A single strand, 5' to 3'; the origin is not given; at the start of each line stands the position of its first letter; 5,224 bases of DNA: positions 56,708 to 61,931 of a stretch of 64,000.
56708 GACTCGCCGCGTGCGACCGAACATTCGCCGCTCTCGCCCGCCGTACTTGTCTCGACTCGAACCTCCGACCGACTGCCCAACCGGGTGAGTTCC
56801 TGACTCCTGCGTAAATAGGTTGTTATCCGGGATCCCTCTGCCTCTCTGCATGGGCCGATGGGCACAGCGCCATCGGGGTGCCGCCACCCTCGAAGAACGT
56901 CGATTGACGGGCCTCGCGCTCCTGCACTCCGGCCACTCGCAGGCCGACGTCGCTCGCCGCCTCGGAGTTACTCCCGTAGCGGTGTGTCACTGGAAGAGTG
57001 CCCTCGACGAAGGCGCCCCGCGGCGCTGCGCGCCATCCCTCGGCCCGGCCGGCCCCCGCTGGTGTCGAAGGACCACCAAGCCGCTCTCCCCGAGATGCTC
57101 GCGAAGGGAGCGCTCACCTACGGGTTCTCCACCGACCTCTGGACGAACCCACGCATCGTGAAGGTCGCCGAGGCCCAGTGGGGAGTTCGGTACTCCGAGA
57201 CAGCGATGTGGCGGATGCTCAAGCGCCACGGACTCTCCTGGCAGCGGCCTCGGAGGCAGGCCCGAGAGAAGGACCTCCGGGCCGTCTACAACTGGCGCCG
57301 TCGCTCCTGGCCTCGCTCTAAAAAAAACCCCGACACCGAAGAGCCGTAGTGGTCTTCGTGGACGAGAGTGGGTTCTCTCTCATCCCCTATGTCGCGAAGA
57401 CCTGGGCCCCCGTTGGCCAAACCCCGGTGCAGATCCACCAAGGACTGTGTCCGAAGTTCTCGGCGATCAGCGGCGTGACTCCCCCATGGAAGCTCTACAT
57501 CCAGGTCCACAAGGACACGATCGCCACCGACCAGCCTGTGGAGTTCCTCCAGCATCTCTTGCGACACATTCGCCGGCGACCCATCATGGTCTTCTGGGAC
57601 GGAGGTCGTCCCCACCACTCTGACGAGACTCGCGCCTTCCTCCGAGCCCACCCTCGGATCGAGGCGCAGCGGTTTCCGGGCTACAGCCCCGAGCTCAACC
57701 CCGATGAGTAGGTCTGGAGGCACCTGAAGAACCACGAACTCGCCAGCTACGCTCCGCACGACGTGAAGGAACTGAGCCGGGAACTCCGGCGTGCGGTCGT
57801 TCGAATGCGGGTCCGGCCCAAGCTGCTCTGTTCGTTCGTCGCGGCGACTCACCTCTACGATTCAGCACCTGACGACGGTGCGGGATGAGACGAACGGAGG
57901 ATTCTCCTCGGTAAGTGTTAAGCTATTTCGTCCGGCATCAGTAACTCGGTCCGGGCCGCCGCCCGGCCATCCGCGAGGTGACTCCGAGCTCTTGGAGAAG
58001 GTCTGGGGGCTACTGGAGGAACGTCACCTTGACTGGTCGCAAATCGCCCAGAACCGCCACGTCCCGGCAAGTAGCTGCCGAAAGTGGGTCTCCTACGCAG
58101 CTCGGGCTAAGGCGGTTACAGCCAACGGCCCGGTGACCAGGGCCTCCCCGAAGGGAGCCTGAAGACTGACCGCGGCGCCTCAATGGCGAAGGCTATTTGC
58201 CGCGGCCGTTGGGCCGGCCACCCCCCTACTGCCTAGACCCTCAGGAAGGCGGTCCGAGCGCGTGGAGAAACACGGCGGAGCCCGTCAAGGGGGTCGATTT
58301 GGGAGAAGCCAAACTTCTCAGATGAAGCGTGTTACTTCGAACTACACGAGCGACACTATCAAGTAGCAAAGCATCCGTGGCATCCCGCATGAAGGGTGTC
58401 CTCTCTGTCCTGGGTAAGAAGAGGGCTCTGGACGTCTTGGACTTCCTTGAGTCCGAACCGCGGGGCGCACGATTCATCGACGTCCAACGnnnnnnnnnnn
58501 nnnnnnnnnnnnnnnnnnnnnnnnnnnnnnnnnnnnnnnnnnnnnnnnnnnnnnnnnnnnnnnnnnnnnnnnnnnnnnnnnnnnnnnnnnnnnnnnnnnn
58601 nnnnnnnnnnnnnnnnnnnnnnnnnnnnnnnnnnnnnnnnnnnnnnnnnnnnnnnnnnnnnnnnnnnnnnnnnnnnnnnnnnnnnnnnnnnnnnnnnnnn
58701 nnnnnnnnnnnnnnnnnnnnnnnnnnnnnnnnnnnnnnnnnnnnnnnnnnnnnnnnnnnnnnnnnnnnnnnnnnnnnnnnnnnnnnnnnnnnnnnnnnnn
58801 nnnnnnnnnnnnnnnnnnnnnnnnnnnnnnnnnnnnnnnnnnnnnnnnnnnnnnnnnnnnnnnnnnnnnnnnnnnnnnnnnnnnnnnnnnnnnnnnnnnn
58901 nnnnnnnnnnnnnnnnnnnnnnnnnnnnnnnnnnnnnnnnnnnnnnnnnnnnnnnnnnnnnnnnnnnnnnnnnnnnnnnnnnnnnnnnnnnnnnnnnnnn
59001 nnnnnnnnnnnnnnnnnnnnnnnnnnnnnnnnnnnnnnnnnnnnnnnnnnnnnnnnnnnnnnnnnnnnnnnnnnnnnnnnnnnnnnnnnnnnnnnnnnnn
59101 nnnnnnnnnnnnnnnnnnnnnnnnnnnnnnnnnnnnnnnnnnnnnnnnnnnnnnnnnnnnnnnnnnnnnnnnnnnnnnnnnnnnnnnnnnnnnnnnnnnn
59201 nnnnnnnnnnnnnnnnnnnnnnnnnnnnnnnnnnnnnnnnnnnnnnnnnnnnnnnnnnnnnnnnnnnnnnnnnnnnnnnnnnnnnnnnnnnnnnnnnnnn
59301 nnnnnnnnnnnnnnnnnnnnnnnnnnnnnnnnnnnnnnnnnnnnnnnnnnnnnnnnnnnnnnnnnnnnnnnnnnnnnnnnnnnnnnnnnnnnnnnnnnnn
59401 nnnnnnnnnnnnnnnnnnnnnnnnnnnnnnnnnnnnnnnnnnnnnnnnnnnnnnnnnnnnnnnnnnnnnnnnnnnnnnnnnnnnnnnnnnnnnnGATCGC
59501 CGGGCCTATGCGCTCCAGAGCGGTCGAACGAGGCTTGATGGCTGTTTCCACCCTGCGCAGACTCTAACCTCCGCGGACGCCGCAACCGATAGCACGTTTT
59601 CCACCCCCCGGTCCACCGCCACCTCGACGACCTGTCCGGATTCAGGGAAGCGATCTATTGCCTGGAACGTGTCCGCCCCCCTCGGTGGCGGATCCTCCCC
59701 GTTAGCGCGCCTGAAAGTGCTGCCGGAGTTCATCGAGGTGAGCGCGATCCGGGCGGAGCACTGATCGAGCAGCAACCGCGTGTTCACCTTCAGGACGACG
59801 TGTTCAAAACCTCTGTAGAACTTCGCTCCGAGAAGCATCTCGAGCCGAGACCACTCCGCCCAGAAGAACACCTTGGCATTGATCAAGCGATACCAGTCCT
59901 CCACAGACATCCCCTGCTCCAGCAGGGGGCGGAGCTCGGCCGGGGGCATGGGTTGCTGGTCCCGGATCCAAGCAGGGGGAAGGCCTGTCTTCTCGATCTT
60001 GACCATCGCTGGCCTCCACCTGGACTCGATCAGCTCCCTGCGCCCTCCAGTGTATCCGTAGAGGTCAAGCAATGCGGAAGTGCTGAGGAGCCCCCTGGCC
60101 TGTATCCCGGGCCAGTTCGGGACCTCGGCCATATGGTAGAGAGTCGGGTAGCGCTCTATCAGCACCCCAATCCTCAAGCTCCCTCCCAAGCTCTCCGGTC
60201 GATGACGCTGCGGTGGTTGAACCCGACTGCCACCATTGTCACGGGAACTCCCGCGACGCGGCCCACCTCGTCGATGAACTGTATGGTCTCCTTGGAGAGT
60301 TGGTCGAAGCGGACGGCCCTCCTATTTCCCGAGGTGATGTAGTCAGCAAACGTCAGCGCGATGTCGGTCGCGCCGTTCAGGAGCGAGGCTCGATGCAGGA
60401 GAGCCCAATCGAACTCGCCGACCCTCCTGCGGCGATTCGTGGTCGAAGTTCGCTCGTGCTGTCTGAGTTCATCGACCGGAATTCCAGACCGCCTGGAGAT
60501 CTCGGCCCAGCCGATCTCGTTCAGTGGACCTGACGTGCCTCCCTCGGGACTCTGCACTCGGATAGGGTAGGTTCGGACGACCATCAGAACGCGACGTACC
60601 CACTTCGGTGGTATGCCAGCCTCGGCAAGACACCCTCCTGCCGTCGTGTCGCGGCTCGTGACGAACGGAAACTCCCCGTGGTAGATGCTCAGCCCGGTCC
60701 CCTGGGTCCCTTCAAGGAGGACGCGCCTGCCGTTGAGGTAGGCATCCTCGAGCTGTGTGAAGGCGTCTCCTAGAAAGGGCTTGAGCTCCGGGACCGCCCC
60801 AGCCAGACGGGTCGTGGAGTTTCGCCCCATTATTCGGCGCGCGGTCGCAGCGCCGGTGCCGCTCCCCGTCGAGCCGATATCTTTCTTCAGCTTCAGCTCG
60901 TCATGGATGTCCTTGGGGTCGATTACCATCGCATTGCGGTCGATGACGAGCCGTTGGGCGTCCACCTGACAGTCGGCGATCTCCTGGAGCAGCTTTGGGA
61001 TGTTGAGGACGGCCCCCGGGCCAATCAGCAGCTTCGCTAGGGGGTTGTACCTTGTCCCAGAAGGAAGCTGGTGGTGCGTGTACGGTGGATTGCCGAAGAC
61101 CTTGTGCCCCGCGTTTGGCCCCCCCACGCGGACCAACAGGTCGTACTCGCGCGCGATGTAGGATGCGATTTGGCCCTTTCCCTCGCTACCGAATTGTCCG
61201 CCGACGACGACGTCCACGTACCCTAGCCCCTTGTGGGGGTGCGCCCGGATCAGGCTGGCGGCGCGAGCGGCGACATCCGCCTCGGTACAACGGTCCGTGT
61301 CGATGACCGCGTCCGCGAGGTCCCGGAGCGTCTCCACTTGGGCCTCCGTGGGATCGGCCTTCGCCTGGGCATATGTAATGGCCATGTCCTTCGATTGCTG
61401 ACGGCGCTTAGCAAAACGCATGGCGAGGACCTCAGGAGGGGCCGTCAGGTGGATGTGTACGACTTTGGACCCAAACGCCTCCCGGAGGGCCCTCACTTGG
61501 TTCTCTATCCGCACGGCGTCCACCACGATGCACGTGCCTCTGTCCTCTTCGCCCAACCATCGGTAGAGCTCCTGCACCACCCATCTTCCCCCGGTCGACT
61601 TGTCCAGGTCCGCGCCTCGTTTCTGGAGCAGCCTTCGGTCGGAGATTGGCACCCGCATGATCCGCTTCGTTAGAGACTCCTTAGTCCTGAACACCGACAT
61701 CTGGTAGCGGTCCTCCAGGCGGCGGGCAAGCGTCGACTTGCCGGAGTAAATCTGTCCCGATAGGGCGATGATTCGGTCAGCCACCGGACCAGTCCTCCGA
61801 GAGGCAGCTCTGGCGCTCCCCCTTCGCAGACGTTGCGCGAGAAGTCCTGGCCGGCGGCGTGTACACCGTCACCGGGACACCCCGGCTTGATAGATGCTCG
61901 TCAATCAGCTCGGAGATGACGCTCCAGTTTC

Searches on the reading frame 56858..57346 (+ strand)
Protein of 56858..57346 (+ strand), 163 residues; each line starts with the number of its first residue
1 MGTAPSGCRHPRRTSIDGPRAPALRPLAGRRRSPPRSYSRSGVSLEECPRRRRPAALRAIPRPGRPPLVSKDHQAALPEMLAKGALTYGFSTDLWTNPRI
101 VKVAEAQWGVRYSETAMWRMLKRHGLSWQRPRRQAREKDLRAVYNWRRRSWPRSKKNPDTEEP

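Call 85: search_protein_families(library=pfam, proteins=[window:56858-57346:+], max_evalue=0.001)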
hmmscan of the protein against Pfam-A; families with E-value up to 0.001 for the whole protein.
window:56858-57346:+ (163 aa): 2 families
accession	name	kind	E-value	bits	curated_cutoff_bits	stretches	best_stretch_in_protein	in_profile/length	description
PF13592.12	HTH_33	-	1.2e-16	60.5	25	1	93-149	3-59/60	Winged helix-turn helix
PF13565.12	HTH_32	-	1.8e-05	25.6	33.7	1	51-121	11-73/73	Homeodomain-like domain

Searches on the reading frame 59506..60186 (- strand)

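Call 85: search_protein_families(library=pfam, proteins=[window:59506-60186:-], max_evalue=0.001)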
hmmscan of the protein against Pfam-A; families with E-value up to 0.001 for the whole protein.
window:59506-60186:- (226 aa): 1 family
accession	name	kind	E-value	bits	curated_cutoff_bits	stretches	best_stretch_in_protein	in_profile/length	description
PF22531.2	DUF7002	-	3e-54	184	27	1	14-200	1-193/195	Family of unknown function (DUF7002)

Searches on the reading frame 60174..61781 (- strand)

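Call 85: search_protein_families(library=pfam, proteins=[window:60174-61781:-], max_evalue=0.001)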
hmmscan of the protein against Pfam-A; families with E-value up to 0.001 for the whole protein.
window:60174-61781:- (535 aa): 4 families
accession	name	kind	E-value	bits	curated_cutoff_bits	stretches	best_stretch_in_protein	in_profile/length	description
PF00709.27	Adenylsucc_synt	-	5.7e-55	187.2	27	2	325-483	183-330/416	Adenylosuccinate synthetase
PF13238.12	AAA_18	-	5.3e-09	37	29.4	1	5-134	1-119/128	AAA domain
PF13671.12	AAA_33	-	2.8e-05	24.9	27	1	11-132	8-124/143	AAA domain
PF13189.12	Cytidylate_kin2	-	0.00025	21.7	28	0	4-36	1-32/176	Cytidylate kinase-like family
